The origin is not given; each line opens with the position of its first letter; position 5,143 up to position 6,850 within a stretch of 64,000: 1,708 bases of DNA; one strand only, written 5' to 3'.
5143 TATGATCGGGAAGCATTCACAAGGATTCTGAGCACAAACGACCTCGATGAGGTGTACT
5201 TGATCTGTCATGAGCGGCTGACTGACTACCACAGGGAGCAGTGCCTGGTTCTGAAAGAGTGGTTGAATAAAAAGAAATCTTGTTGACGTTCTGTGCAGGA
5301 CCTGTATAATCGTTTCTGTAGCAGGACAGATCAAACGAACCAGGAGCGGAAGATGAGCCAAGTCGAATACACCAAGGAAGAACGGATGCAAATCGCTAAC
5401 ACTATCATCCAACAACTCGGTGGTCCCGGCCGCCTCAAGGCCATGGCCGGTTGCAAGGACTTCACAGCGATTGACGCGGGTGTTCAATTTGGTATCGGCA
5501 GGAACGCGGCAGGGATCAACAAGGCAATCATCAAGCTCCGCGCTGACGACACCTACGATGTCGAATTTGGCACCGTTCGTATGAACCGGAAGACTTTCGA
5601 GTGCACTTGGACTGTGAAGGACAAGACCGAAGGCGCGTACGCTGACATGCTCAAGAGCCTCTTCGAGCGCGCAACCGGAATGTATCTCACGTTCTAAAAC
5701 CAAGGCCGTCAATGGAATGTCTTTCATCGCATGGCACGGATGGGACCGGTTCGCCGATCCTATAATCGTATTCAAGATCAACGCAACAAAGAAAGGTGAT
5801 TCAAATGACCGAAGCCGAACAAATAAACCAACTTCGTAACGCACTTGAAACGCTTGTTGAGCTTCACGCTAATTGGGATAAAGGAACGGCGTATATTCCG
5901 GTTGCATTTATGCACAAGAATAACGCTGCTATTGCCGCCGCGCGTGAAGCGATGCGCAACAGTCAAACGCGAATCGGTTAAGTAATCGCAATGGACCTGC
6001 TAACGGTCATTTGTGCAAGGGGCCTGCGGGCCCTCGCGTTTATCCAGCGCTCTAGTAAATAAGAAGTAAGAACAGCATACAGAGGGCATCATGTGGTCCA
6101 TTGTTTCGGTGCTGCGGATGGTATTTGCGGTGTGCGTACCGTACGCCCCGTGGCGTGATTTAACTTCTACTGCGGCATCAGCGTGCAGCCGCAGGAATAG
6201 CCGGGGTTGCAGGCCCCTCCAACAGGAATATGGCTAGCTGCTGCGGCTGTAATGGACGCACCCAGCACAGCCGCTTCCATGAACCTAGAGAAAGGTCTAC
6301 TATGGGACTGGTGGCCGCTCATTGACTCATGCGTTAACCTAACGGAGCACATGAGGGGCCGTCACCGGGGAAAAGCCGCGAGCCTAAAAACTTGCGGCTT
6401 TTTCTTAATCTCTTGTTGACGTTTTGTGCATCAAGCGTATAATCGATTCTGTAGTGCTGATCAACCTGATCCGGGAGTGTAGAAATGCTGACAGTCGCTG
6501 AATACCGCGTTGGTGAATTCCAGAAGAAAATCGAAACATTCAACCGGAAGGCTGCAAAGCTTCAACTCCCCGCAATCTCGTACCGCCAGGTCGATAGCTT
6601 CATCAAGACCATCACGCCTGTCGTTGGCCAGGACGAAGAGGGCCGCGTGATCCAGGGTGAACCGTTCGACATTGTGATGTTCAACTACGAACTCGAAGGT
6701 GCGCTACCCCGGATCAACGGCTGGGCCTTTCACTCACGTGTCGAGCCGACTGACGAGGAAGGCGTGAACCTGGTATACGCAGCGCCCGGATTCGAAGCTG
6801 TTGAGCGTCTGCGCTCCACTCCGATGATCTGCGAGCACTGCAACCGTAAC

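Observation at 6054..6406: Candidate novel ~300-nt structured ncRNA with its own promoter motif and terminator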

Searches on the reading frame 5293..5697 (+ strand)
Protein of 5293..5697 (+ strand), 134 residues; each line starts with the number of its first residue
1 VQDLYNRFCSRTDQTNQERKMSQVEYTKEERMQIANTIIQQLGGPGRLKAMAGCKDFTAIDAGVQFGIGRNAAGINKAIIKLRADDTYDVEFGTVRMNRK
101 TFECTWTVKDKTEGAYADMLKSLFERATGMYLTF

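Call 12: search_protein_families(library=pfam, proteins=[window:5293-5697:+], max_evalue=0.1)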
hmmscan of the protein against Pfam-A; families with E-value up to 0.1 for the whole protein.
window:5293-5697:+ (134 aa): 0 families

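Call 26: find_homologous_proteins(query=window:5293-5697:+)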
Query window:5293-5697:+ (134 aa): 17 proteins with E <= 0.001 among 19 candidates.
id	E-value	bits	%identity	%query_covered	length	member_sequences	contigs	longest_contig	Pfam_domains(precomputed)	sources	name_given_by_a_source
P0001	3.2e-68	245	99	85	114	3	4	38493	-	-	-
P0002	2.0e-58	214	87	85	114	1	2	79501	-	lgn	-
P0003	1.8e-56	207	89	85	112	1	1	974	-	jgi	jgi:hypothetical protein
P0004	6.2e-45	170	74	78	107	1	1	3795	-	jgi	jgi:hypothetical protein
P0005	1.0e-43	166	74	83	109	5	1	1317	-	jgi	jgi:hypothetical protein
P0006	3.2e-43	165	77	80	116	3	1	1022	-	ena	-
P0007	3.9e-43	164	74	83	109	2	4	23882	-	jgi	jgi:hypothetical protein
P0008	3.9e-43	164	77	75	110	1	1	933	-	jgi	-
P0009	6.3e-43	164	77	77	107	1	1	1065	-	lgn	-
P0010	8.1e-42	160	71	78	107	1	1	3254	-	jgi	-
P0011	1.4e-40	156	68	85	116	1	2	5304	-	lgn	-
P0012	2.8e-40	155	69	85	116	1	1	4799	-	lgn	-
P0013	5.9e-39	151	73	76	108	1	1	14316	-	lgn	-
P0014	5.6e-38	148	70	78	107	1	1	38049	-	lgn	-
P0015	3.1e-33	132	62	85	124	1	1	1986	-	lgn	-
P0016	1.6e-31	127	57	85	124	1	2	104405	-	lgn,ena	-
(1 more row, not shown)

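Call 27: find_encoding_contigs(protein=P0002, flank=3000, max_places=3)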
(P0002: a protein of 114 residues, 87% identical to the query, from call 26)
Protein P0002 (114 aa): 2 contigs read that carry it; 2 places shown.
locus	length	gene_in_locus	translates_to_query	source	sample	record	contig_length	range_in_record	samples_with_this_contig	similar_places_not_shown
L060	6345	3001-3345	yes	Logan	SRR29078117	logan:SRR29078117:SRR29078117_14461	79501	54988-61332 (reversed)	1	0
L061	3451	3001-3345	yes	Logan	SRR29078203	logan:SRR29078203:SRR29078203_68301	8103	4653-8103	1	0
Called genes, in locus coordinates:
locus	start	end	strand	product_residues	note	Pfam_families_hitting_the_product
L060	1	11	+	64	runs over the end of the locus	-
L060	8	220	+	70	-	-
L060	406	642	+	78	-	-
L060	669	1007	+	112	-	-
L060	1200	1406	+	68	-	-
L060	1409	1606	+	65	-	-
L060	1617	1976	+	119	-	-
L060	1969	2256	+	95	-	-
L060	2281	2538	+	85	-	-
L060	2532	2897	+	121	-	PF01850:PIN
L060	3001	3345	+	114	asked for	-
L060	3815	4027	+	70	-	-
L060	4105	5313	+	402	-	-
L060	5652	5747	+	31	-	-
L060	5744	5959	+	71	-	-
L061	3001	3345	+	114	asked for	-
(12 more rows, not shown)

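Call 28: find_encoding_contigs(protein=P0007, flank=3000, max_places=4)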
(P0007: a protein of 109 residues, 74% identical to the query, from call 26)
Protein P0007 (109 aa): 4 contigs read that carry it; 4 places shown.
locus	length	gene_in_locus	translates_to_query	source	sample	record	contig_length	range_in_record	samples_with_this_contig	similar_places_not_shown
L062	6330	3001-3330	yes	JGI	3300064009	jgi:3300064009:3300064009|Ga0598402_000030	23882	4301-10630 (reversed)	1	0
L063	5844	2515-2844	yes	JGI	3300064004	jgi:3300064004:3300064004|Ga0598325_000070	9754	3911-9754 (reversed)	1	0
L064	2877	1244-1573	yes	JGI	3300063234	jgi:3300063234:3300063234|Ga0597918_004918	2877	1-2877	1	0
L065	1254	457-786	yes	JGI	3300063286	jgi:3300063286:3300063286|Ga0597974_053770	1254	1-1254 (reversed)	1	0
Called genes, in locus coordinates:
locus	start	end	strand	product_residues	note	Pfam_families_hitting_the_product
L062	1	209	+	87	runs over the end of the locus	-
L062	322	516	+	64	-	-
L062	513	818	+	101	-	-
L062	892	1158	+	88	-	-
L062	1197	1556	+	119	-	-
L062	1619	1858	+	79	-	-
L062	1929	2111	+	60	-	-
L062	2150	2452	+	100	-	-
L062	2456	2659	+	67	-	-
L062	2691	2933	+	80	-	-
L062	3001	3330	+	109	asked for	-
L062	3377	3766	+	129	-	-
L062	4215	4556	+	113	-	PF24835:DUF7717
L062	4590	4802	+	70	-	-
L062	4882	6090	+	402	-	-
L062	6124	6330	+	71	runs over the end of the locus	-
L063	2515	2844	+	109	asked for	-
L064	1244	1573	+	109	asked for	-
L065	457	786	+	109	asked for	-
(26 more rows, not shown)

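Call 29: find_encoding_contigs(protein=P0014, flank=3000, max_places=2)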
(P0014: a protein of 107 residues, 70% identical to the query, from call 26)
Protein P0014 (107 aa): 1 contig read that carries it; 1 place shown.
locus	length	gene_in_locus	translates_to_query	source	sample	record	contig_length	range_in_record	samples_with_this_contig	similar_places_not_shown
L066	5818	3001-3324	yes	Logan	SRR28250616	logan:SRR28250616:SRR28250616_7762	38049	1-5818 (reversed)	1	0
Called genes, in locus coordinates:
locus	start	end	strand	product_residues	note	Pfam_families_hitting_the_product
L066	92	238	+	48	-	-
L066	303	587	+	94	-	-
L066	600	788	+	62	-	-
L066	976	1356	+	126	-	-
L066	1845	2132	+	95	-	-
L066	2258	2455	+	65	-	PF09957:VapB_antitoxin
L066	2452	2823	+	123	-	PF01850:PIN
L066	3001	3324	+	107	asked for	-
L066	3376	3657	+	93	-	-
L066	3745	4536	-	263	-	PF10263:SprT-like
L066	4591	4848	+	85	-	-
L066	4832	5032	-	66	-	-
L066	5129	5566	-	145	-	-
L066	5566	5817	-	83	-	?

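Call 30: find_encoding_contigs(protein=P0016, flank=3000, max_places=2)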
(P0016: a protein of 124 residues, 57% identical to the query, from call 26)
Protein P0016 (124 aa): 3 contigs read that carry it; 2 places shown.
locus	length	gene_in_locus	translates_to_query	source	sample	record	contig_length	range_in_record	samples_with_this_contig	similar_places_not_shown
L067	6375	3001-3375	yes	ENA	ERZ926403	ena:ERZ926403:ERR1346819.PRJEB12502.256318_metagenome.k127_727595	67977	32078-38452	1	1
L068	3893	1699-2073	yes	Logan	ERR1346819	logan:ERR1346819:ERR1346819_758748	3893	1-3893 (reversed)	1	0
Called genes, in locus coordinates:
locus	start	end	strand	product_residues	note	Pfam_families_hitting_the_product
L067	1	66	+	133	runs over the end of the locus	-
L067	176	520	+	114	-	-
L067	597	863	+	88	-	-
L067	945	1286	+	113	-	PF24835:DUF7717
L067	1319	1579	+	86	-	-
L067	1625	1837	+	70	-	-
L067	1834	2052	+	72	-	-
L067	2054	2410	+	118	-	-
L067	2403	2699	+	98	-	-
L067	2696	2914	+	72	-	-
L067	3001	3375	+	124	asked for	-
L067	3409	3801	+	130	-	-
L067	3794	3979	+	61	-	-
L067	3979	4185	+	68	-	-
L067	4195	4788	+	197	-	-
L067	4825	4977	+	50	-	-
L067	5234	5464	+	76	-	-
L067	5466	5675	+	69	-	-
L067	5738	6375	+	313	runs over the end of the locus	PF19474:DUF6011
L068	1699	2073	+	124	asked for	-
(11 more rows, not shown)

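Call 36: find_encoding_contigs(protein=P0013, flank=3000, max_places=2)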
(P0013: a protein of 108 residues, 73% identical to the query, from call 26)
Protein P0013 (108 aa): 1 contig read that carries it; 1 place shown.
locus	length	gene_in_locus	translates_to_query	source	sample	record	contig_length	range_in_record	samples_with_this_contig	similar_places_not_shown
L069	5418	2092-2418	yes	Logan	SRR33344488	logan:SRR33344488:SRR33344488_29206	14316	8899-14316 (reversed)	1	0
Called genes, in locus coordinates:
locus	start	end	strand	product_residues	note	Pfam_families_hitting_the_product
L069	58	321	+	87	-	-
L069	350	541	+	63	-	-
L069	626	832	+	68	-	-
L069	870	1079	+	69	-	-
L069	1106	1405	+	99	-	-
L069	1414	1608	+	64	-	-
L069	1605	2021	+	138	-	-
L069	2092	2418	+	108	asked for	-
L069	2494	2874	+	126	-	-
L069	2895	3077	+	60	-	-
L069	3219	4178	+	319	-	PF19474:DUF6011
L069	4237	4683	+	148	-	-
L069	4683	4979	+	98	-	-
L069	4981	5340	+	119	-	-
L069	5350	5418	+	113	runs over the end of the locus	-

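Call 37: find_encoding_contigs(protein=P0011, flank=3000, max_places=2)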
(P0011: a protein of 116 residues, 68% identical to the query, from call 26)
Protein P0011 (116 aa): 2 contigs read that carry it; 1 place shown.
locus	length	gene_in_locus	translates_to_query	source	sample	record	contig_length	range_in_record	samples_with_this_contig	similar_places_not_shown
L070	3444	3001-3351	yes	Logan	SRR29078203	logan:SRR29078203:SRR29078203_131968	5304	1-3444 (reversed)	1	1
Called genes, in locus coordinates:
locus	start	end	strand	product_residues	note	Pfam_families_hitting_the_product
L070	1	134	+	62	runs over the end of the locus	-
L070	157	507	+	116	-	-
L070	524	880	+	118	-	-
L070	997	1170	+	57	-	-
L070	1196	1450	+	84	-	-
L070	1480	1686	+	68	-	-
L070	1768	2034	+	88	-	-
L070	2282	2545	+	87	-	-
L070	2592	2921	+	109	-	-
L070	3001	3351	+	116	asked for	-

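Call 38: find_encoding_contigs(protein=P0012, flank=3000, max_places=2)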
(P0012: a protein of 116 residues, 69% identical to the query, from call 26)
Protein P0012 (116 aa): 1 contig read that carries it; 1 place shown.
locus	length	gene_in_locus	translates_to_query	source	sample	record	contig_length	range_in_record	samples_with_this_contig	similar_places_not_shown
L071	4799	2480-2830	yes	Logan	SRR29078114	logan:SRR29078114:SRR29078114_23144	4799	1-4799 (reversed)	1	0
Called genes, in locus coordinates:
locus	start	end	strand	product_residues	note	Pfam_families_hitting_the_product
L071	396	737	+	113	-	PF24835:DUF7717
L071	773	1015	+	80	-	-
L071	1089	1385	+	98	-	-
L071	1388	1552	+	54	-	-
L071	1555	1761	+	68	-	-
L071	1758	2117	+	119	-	-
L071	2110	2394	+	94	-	-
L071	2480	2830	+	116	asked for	-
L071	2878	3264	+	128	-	-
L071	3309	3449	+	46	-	-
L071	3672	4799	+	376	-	?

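Call 39: find_encoding_contigs(protein=P0004, flank=3000, max_places=2)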
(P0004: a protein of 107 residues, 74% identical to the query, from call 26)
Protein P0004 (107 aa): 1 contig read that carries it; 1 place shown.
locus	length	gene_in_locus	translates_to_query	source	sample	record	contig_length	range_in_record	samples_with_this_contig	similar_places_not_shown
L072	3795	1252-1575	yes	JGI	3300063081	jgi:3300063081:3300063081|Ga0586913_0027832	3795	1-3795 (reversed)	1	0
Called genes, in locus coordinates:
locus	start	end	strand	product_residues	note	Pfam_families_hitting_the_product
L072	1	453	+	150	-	?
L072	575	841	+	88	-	PF04365:BrnT_toxin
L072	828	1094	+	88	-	PF14384:BrnA_antitoxin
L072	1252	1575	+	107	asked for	-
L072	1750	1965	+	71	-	-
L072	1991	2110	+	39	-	-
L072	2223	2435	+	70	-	-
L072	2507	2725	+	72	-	-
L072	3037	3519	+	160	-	-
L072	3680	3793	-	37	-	?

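Call 40: find_encoding_contigs(protein=P0010, flank=3000, max_places=2)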
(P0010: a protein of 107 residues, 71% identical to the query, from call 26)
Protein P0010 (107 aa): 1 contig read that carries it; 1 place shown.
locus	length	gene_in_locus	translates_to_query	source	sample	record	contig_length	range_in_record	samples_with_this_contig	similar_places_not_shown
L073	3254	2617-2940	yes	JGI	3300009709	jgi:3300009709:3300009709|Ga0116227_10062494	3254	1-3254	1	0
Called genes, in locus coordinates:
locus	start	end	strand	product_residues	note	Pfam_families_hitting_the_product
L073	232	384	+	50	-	-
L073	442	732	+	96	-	-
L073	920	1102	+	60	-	-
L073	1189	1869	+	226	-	-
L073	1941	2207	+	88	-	PF04365:BrnT_toxin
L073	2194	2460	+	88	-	PF14384:BrnA_antitoxin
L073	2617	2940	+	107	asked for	-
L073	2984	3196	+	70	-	-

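Call 47: search_protein_families(library=phrogs, proteins=[L067:4825-4974:+, L062:3811-3948:+, window:5293-5694:+], max_evalue=1)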
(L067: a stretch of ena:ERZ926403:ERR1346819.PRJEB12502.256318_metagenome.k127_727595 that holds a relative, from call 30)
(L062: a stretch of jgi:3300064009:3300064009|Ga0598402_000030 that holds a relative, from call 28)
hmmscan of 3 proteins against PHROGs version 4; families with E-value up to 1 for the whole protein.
L067:4825-4974:+ (50 aa): 0 families

L062:3811-3948:+ (46 aa): 1 family
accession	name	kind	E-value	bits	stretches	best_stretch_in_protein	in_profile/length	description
phrog_27669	-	unknown function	0.097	14.1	1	4-21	4-20/63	-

window:5293-5694:+ (134 aa): 4 families
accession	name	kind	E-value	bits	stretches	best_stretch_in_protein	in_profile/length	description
phrog_9437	-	unknown function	8.1e-25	88.3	1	32-133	1-97/98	-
phrog_28795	-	unknown function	0.0035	18.7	1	25-119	3-94/106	-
phrog_12269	-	unknown function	0.11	12.6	1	72-123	240-291/495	-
phrog_35253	-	unknown function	0.2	12.8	1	8-40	13-45/56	-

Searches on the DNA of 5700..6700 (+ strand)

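Call 6: search_rna_families(source=window, start=5900, end=6550, threshold=evalue, max_evalue=10)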
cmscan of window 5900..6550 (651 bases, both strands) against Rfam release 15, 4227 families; matches with E-value up to 10: 1.
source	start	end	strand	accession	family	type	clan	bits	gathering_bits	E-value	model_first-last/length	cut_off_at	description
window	6325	6349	+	RF01727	SAM-SAH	Cis-reg; riboswitch;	-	12.1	40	6.1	1-49/49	no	SAM/SAH riboswitch aptamer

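Call 8: search_dna_similar(query=window:5700-6700:+, collection=phages, mode=distant)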
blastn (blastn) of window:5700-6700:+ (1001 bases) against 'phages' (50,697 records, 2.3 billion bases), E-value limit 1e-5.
No match.

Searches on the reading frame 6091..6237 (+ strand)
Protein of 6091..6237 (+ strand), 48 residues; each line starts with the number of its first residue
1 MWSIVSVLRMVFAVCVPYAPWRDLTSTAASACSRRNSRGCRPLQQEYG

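Call 12: search_protein_families(library=pfam, proteins=[window:6091-6237:+], max_evalue=0.1)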
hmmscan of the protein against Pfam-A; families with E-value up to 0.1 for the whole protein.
window:6091-6237:+ (48 aa): 0 families

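Call 34: find_homologous_proteins(query=window:6091-6234:+, max_evalue=10)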
Query window:6091-6234:+: no candidate shares three 5-residue words with the query. No homologue found.

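Call 47: search_protein_families(library=phrogs, proteins=[window:6091-6234:+], max_evalue=1)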
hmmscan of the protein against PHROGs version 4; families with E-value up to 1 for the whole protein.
window:6091-6234:+ (48 aa): 0 families

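Call 56: search_protein_representatives(alignment_id=A2)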
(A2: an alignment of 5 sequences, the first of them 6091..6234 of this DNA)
Query: 5 sequences, 46 profile positions. Proteins with E-value up to 0.001 (for the whole library): 5; up to 1e-10: 2; up to 1e-30: 0. The best 5 are listed.
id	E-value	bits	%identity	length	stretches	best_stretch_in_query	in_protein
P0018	5.0e-24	100.3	-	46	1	1-46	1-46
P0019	2.0e-19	85.5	-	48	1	1-46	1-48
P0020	1.4e-07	47.7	-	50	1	12-46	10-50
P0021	4.6e-06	42.8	-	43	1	4-46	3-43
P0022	1.6e-04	37.9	-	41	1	12-46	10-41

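Call 58: find_encoding_contigs(protein=P0021, flank=2500, max_places=5)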
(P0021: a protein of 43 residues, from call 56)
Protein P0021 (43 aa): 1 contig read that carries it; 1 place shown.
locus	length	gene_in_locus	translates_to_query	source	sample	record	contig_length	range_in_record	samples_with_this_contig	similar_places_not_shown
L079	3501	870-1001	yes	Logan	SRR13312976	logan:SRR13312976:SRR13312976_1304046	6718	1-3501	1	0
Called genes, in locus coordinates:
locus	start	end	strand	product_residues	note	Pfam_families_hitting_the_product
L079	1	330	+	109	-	?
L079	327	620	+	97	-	-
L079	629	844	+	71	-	-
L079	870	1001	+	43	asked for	-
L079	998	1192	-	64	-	-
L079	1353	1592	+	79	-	-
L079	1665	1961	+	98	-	-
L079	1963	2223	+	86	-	-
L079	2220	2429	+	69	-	-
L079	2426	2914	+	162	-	-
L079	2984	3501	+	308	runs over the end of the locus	PF19474:DUF6011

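Call 59: find_encoding_contigs(protein=P0022, flank=2500, max_places=5)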
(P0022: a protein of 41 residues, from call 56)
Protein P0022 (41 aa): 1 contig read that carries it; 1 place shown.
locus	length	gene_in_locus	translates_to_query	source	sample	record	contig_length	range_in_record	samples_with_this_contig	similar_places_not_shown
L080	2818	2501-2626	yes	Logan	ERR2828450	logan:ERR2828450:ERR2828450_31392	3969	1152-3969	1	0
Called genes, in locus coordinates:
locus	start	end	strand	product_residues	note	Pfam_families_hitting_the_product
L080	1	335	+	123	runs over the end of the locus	-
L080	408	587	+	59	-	-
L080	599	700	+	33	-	-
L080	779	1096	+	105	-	-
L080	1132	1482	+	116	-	-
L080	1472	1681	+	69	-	-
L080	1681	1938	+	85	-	-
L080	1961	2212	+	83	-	-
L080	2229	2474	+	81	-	-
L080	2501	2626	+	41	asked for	-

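Call 62: find_encoding_contigs(protein=P0019, flank=2500, max_places=6)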
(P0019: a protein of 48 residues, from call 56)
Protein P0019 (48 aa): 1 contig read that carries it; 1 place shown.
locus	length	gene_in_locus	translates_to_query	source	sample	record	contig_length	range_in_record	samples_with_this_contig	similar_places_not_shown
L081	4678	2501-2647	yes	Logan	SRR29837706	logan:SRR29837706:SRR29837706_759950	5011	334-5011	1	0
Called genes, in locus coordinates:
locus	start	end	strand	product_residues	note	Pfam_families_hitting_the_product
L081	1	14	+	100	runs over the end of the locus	-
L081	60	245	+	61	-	-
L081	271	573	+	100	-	-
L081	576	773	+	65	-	-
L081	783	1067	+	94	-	-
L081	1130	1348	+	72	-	PF01402:RHH_1 (faint)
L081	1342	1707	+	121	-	PF01850:PIN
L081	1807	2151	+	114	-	-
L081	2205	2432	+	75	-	-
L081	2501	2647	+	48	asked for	-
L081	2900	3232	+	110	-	-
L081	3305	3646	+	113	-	PF24835:DUF7717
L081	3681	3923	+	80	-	-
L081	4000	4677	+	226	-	?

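Call 84: find_homologous_proteins(query=A8, max_evalue=0.01)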
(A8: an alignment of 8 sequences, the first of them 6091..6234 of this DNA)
Query A8 (8 sequences) (48 aa, profile of the alignment): 5 proteins with E <= 0.01 among 13 candidates.
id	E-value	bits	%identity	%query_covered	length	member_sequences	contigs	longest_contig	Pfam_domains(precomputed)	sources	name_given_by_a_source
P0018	3.2e-21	93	52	100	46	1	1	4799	-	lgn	-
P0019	1.8e-20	90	75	100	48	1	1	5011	-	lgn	-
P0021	1.7e-15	75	38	94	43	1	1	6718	-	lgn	-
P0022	9.1e-14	69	39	75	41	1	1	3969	-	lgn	-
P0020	3.4e-11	61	-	-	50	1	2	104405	-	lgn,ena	-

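Call 87: predict_structure(alignment_id=A8)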
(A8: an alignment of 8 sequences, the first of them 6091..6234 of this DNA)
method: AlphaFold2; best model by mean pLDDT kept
length: 48 residues; sequences in the alignment: 8
mean_pLDDT: 60.8   pTM: 0.27
mean pLDDT of the five models: 60.8, 59.6, 59.5, 59.0, 58.6
residues with pLDDT >= 90: 0; 70-90: 12; 50-70: 31; < 50: 5
segments of 3 or more residues with pLDDT < 50: none
pLDDT, mean of each block of 10 residues (from residue 1): 78 65 51 52 57
secondary structure, 60 per line:
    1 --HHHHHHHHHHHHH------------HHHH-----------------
elements in order: H3-15 H28-31
